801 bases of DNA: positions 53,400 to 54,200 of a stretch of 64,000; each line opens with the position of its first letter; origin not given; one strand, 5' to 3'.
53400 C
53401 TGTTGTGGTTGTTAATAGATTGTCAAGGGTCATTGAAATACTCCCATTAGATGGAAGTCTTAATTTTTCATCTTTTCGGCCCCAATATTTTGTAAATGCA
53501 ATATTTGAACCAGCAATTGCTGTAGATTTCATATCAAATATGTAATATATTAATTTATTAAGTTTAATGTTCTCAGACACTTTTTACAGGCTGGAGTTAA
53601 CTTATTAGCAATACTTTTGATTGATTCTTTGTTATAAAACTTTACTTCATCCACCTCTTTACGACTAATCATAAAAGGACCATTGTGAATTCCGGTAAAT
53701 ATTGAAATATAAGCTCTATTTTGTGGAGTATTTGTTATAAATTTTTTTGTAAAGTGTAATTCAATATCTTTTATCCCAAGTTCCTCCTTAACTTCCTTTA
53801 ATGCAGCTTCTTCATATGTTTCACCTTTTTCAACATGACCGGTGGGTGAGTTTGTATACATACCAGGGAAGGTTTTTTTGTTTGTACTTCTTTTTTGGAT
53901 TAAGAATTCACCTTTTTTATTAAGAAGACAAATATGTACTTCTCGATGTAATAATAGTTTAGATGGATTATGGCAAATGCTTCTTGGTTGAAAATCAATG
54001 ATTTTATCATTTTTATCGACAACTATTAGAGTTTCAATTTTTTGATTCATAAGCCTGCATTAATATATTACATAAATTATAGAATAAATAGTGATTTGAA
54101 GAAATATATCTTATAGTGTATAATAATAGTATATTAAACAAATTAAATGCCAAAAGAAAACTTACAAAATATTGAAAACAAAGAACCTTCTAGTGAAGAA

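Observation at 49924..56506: Mevalonate operon interleaved with three HAD phosphatases and a Nudix hydrolase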

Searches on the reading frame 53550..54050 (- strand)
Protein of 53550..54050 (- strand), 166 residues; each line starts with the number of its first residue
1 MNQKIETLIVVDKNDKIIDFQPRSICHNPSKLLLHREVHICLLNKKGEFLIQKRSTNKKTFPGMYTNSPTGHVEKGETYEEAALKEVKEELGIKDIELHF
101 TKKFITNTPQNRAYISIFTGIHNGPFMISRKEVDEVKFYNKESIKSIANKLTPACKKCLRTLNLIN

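Call 3: search_protein_families(library=pfam, proteins=[window:53550-54050:-], max_evalue=0.01)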
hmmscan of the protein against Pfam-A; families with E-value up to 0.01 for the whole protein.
window:53550-54050:- (166 aa): 2 families
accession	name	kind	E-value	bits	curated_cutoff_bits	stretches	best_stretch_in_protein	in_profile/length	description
PF00293.34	NUDIX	-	3.8e-19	69.5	21.1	1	34-147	2-119/134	NUDIX domain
PF14815.12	NUDIX_4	-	0.00019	21.6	35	1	41-102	4-61/113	NUDIX domain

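Call 4: search_protein_families(library=ncbifam, proteins=[window:53550-54050:-], max_evalue=0.01)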
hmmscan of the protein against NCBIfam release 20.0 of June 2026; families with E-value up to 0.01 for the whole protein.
window:53550-54050:- (166 aa): 20 families
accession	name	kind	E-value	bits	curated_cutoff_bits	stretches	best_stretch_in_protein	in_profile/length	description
NF011922.0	PRK15393.1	equivalog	1.1e-22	80.6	152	1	4-160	9-163/182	NUDIX hydrolase YfcD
NF002995.0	PRK03759.1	equivalog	1e-20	74.2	127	1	3-145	4-151/185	isopentenyl-diphosphate Delta-isomerase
TIGR02150.1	IPP_isom_1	equivalog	1.2e-19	70.7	105.8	1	8-153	1-153/159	isopentenyl-diphosphate delta-isomerase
NF041653.1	Nud_hyd_Meth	equivalog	7.9e-14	51.8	300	1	10-121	4-111/170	Nudix hydrolase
TIGR00586.1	mutt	equivalog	8.1e-09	35.6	97.9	1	42-137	12-107/129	8-oxo-dGTP diphosphatase MutT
NF001938.0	PRK00714.1-5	equivalog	2.6e-08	33.4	116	1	33-98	11-79/172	RNA pyrophosphohydrolase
NF006530.0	PRK08999.1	equivalog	3.5e-08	32.8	245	1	42-111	13-80/315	Nudix family hydrolase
NF012016.0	PRK15472.1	equivalog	6.3e-08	32.4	95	1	36-94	4-61/141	nucleoside triphosphatase NudI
NF008044.0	PRK10776.1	equivalog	8.4e-07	28.9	148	1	43-114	12-81/130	8-oxo-dGTP diphosphatase MutT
NF041652.1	Nud_hyd_Dein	equivalog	2.8e-06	27.6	200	1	36-145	14-128/152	Nudix hydrolase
TIGR02705.1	nudix_YtkD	equivalog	6.4e-06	25.8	154.4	1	68-112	49-93/156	RNA deprotection pyrophosphohydrolase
NF001299.0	PRK00241.1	equivalog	1.2e-05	24.9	158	1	40-152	139-246/263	NAD(+) diphosphatase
NF007834.0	PRK10546.1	equivalog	2.5e-05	24.1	156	1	38-95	6-61/135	pyrimidine (deoxy)nucleoside triphosphate diphosphatase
NF001936.0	PRK00714.1-3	equivalog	5.9e-05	23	118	1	47-109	23-82/155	RNA pyrophosphohydrolase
NF006961.0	PRK09438.1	equivalog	8.1e-05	22.1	103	1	65-95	33-63/151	dihydroneopterin triphosphate diphosphatase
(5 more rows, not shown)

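Call 29: search_solved_structures(query=window:53550-54050:-, max_evalue=0.001, show_alignments=3)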
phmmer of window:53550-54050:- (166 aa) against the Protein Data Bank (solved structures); distinct sequences matched with E-value up to 0.001: 29.
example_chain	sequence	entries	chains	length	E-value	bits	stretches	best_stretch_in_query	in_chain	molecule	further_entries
2fkb_A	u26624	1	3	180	7.6e-14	54.9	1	28-159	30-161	Putative Nudix hydrolase yfcD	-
2pny_A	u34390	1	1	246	1.8e-12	50.5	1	6-93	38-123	Isopentenyl-diphosphate Delta-isomerase 2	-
3hyq_A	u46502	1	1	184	2.4e-12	50.1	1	6-98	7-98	Isopentenyl-diphosphate Delta-isomerase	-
1ow2_A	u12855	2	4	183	5.8e-10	42.3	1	32-94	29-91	ISOPENTENYL-DIPHOSPHATE DELTA-ISOMERASE | ISOPENTENYL DIPHOSPHATE DELTA-ISOMERASE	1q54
1hx3_A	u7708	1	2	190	6.2e-10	42.2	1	32-94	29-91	ISOPENTENYL DIPHOSPHATE DELTA-ISOMERASE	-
2b2k_A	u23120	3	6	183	7.6e-10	41.9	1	32-94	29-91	Isopentenyl-diphosphate delta-isomerase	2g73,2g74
1i9a_A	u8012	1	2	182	7.9e-10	41.9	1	32-94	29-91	ISOPENTENYL-DIPHOSPHATE DELTA-ISOMERASE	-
1nfs_A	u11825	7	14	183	8e-10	41.9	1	32-94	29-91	ISOPENTENYL-DIPHOSPHATE DELTA-ISOMERASE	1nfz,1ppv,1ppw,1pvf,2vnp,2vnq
1x83_A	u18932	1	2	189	8.1e-10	41.9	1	32-94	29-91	Isopentenyl-diphosphate delta-isomerase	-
1x84_A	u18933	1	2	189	8.5e-10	41.8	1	32-94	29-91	Isopentenyl-diphosphate delta-isomerase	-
1r67_A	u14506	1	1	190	8.6e-10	41.8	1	32-94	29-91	Isopentenyl-diphosphate delta-isomerase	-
1hzt_A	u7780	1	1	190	8.7e-10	41.8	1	32-94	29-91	ISOPENTENYL DIPHOSPHATE DELTA-ISOMERASE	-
2icj_A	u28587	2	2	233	6.7e-09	38.9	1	6-76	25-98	Isopentenyl-diphosphate delta isomerase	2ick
2dho_A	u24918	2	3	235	7.1e-09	38.8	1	6-75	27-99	Isopentenyl-diphosphate delta-isomerase 1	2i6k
1q27_A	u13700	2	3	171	1.6e-07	34.4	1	36-95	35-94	Putative Nudix hydrolase DR0079 | Putative Nudix hydrolase DR_0079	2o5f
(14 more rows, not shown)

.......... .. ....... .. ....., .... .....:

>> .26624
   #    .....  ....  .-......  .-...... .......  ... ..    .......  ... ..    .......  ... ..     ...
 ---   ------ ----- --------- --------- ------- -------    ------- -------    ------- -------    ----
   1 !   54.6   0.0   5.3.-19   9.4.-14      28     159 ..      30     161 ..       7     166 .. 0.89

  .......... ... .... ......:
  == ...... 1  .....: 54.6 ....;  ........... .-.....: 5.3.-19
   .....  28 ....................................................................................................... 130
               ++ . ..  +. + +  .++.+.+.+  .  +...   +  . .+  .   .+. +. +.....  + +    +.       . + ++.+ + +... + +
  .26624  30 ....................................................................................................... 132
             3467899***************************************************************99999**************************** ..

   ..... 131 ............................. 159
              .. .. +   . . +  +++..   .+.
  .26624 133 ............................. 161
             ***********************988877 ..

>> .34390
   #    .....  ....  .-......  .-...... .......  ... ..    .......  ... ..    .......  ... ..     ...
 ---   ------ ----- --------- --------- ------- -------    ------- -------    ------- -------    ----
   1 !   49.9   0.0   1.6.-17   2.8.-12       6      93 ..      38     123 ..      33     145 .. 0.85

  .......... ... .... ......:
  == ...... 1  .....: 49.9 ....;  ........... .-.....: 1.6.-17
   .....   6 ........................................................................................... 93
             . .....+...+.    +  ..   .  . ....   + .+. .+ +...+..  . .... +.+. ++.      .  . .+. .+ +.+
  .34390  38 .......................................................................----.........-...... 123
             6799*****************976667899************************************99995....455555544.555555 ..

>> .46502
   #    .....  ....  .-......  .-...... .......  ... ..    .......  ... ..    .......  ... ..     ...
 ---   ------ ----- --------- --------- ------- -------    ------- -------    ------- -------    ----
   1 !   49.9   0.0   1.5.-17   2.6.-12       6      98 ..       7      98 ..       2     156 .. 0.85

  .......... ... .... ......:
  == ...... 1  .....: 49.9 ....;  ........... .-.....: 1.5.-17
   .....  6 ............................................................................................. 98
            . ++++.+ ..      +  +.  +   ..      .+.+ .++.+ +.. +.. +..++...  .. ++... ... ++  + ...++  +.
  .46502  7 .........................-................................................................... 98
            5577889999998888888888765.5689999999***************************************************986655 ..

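Call 69: search_protein_representatives(protein=window:53550-54050:-)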
Query: 166 residues. Proteins with E-value up to 0.001 (for the whole library): 7901; up to 1e-10: 1754; up to 1e-30: 23. The best 150 are listed.
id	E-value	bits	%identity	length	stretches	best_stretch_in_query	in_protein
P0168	4.0e-48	179.4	41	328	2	10-147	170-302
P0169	6.5e-44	165.7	51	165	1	6-165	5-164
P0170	2.5e-42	160.5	47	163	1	7-164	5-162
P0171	9.0e-40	152.2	36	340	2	6-149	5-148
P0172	9.6e-40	152.1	35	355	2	6-150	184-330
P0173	7.4e-39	149.2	35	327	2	10-148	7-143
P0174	1.8e-38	148.0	36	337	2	4-143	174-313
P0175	2.7e-37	144.2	34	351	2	6-145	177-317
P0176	1.2e-36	142.1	35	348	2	6-147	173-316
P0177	4.5e-36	140.2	41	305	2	10-150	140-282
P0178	7.9e-35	136.1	35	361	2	6-147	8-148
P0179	8.4e-34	132.8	35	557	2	6-155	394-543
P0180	1.8e-33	131.7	35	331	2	8-159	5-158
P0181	2.8e-33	131.1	44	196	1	5-165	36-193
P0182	9.2e-33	129.4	34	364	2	11-158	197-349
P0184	4.6e-32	127.2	42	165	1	6-165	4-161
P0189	3.0e-31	124.5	42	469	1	6-163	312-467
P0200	3.6e-27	111.3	34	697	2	7-148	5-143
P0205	4.9e-26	107.6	41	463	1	6-164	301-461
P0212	3.9e-25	104.7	45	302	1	8-154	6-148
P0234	5.5e-23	97.7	42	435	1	6-145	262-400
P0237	6.8e-23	97.4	41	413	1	4-154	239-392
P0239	8.7e-23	97.0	38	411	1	5-158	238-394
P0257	1.6e-21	92.9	40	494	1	4-146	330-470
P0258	1.7e-21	92.8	41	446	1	8-146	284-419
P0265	5.1e-21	91.3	38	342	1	5-146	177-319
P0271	1.6e-20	89.7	36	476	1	6-144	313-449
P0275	2.0e-20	89.4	42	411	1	11-147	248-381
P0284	3.5e-20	88.6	37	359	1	9-149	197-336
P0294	6.6e-20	87.7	41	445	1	6-151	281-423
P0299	7.9e-20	87.4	37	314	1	4-154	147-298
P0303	1.0e-19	87.1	39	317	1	5-144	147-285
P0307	1.3e-19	86.8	39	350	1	8-150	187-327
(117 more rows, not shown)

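Call 70: search_protein_families(library=pfam, proteins=[P0189, P0205, P0234, P0237, P0257, P0294, P0179, P0200, P0168, P0171], max_evalue=0.0001)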
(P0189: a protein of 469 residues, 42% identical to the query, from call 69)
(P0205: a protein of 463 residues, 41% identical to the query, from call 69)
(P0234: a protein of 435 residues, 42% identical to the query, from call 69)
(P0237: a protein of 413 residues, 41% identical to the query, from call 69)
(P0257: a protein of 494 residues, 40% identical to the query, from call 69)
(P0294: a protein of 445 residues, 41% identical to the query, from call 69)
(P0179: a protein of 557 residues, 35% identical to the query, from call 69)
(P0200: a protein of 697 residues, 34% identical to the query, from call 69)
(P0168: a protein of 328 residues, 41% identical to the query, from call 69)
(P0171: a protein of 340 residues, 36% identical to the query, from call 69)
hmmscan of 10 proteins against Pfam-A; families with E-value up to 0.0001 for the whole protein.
P0189 (469 aa): 3 families
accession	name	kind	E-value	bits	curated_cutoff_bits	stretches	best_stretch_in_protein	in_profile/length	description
PF00288.32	GHMP_kinases_N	-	1.5e-16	60.8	22.3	1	60-144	3-86/87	GHMP kinases N terminal domain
PF00293.34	NUDIX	-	3e-16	60.1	21.1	1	340-451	3-119/134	NUDIX domain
PF08544.19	GHMP_kinases_C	-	1.1e-12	48.6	21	1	212-287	4-82/85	GHMP kinases C terminal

P0205 (463 aa): 3 families
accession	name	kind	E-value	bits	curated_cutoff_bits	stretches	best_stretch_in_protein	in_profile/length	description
PF00293.34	NUDIX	-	1.4e-22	80.6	21.1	1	329-449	3-131/134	NUDIX domain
PF08544.19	GHMP_kinases_C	-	8.2e-15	55.4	21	1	203-277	5-82/85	GHMP kinases C terminal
PF00288.32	GHMP_kinases_N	-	5e-13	49.5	22.3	1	55-133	10-87/87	GHMP kinases N terminal domain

P0234 (435 aa): 1 family
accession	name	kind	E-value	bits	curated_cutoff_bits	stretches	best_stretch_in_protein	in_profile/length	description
PF00293.34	NUDIX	-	1.9e-17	64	21.1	1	290-405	3-123/134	NUDIX domain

P0237 (413 aa): 2 families
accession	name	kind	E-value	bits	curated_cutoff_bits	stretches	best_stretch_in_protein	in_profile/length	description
PF00293.34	NUDIX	-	6.9e-22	78.3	21.1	1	268-384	3-123/134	NUDIX domain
PF00702.32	Hydrolase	-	7e-08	33.5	26.4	1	2-192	2-185/191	haloacid dehalogenase-like hydrolase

P0257 (494 aa): 4 families
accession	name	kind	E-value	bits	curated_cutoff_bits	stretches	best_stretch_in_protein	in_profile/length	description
PF00288.32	GHMP_kinases_N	-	5.6e-16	59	22.3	1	81-166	3-87/87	GHMP kinases N terminal domain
PF00293.34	NUDIX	-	4e-15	56.4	21.1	1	360-468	3-118/134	NUDIX domain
PF08544.19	GHMP_kinases_C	-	8.3e-12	45.8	21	1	234-308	5-82/85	GHMP kinases C terminal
PF22700.2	MVD-like_N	-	3.3e-06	27.3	27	1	78-143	62-128/157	Diphosphomevalonate decarboxylase-like N-terminal domain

P0294 (445 aa): 2 families
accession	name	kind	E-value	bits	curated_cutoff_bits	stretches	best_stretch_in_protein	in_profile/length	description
PF00398.26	RrnaAD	-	6.4e-46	157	24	1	19-265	6-258/263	Ribosomal RNA adenine dimethylase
PF00293.34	NUDIX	-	1.9e-15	57.5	21.1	1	307-387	2-80/134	NUDIX domain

P0179 (557 aa): 2 families
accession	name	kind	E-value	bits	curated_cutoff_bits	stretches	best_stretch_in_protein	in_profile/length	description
PF03009.23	GDPD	-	3.8e-38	132.4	23.6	1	170-381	1-244/244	Glycerophosphoryl diester phosphodiesterase family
PF00293.34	NUDIX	-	1.4e-32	113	21.1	2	31-139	4-118/134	NUDIX domain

P0200 (697 aa): 4 families
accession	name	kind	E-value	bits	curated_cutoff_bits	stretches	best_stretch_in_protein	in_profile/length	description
PF00293.34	NUDIX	-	2.9e-34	118.4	21.1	2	36-143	8-124/134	NUDIX domain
PF00288.32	GHMP_kinases_N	-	2.6e-10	40.8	22.3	1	408-507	6-87/87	GHMP kinases N terminal domain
PF08544.19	GHMP_kinases_C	-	8.4e-10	39.4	21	1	606-681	12-84/85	GHMP kinases C terminal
PF14815.12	NUDIX_4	-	2.7e-06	27.6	35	0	200-256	4-56/113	NUDIX domain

P0168 (328 aa): 2 families
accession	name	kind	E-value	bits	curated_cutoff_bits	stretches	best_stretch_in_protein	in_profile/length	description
PF00293.34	NUDIX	-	2.9e-41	141.1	21.1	2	191-309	2-129/134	NUDIX domain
PF14815.12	NUDIX_4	-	1.6e-09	37.9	35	0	196-300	2-99/113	NUDIX domain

P0171 (340 aa): 2 families
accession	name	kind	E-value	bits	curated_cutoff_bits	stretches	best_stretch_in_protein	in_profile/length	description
PF00293.34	NUDIX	-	1.2e-38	132.5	21.1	2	32-146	3-119/134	NUDIX domain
PF14815.12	NUDIX_4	-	6.3e-05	23.2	35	0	38-96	4-55/113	NUDIX domain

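Call 73: search_protein_families(library=pfam, proteins=[P0239, P0275, P0234, P0258, P0265, P0284, P0299, P0303, P0307, P0212], max_evalue=0.001)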
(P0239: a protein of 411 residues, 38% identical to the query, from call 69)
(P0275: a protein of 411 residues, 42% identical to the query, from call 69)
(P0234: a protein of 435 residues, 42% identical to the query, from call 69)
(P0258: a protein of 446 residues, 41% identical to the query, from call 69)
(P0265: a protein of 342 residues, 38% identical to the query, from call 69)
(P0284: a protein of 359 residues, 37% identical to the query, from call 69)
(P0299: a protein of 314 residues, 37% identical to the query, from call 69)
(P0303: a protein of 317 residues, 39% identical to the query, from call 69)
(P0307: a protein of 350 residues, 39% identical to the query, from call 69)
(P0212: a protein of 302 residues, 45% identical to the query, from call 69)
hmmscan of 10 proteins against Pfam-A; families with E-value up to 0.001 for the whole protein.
P0239 (411 aa): 3 families
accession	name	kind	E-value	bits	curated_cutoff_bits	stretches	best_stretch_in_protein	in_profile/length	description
PF00293.34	NUDIX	-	5.2e-20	72.3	21.1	1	266-383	3-119/134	NUDIX domain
PF00702.32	Hydrolase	-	2.6e-07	31.6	26.4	1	2-196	2-187/191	haloacid dehalogenase-like hydrolase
PF13344.12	Hydrolase_6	-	0.00043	20.7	27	0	176-230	6-62/101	Haloacid dehalogenase-like hydrolase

P0275 (411 aa): 3 families
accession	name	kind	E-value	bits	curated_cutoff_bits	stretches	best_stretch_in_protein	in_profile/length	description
PF00293.34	NUDIX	-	2.5e-21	76.5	21.1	1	270-381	3-119/134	NUDIX domain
PF00702.32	Hydrolase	-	1.9e-08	35.4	26.4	1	3-191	2-182/191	haloacid dehalogenase-like hydrolase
PF13419.12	HAD_2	-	1.5e-07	32.1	23.8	1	7-202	3-174/178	Haloacid dehalogenase-like hydrolase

P0234 (435 aa): 2 families
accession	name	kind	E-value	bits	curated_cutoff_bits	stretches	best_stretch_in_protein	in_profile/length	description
PF00293.34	NUDIX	-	1.9e-17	64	21.1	1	290-405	3-123/134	NUDIX domain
PF00583.31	Acetyltransf_1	-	0.00078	20.2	20.7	0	150-246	16-116/116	Acetyltransferase (GNAT) family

P0258 (446 aa): 2 families
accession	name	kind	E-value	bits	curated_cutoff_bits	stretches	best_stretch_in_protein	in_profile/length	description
PF00398.26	RrnaAD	-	4e-47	161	24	1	19-268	6-260/263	Ribosomal RNA adenine dimethylase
PF00293.34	NUDIX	-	7.5e-22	78.2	21.1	1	308-419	2-121/134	NUDIX domain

P0265 (342 aa): 1 family
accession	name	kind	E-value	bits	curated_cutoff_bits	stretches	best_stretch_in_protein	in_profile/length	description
PF00293.34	NUDIX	-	1.8e-20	73.7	21.1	1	205-317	2-118/134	NUDIX domain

P0284 (359 aa): 2 families
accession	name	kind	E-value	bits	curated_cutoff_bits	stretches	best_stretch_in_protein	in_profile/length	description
PF00293.34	NUDIX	-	5.2e-20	72.3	21.1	1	222-333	3-123/134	NUDIX domain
PF04279.20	IspA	-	1.4e-08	35.6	28.7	1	8-161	3-157/176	Intracellular septation protein A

P0299 (314 aa): 2 families
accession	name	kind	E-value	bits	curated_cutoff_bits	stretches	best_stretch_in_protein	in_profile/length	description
PF03435.24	Sacchrp_dh_NADP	-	1.6e-28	100.1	25.1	1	5-119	2-111/129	Saccharopine dehydrogenase NADP binding domain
PF00293.34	NUDIX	-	6.1e-17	62.3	21.1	1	177-289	3-122/134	NUDIX domain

P0303 (317 aa): 1 family
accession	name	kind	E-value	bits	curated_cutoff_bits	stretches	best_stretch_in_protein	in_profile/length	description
PF00293.34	NUDIX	-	2.8e-21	76.4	21.1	1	175-286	2-119/134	NUDIX domain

P0307 (350 aa): 2 families
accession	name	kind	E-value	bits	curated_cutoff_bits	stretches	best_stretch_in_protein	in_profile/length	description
PF00293.34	NUDIX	-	1.2e-18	67.8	21.1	1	213-334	3-130/134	NUDIX domain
PF04279.20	IspA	-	4.8e-12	46.9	28.7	1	1-177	1-169/176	Intracellular septation protein A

P0212 (302 aa): 2 families
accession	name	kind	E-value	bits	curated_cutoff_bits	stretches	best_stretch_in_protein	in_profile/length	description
PF00293.34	NUDIX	-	1.4e-17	64.4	21.1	1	31-153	3-133/134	NUDIX domain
PF03819.22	MazG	-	1.3e-13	51.4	22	1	197-262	7-72/74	MazG nucleotide pyrophosphohydrolase domain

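Call 80: list_cluster_members(proteins=[P0189, P0257, P0271, P0205, P0237, P0275, P0172, P0175, P0169, P0184])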
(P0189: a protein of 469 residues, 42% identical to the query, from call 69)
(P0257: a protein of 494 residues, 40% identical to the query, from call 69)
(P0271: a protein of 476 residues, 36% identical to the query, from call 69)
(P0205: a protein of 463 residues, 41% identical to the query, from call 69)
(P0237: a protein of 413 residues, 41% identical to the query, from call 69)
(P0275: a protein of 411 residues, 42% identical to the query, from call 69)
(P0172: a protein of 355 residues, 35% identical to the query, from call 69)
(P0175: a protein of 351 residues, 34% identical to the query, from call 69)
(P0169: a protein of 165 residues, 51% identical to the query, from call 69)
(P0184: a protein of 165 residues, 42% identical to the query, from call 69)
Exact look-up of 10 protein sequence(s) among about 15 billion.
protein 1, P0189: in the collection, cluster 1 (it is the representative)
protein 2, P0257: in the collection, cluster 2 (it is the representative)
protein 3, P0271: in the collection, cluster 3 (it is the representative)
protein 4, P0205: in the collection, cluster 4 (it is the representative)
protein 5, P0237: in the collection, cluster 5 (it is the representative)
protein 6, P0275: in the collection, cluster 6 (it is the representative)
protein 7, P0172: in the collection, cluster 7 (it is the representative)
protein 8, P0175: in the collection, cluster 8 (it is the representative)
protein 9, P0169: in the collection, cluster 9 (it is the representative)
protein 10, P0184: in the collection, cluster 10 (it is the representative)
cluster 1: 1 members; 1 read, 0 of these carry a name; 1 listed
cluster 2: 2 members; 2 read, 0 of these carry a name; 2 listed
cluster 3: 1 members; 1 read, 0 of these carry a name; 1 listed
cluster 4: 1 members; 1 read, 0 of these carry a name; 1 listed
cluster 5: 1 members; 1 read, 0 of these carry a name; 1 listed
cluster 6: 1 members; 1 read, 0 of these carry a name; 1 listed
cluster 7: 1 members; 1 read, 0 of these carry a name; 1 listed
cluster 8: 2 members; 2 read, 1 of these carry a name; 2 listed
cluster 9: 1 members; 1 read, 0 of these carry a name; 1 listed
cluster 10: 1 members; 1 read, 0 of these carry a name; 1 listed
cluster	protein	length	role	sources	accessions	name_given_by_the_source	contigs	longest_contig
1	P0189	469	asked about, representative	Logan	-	-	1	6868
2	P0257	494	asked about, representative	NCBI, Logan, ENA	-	-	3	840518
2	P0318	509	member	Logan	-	-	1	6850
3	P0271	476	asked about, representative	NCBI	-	-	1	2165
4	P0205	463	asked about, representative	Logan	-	-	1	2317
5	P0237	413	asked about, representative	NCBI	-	-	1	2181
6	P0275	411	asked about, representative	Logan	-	-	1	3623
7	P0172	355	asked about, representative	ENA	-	-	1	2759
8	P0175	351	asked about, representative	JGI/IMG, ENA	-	isopentenyl-diphosphate delta-isomerase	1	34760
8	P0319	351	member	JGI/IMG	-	-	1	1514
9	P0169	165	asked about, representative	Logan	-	-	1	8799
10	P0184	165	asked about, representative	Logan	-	-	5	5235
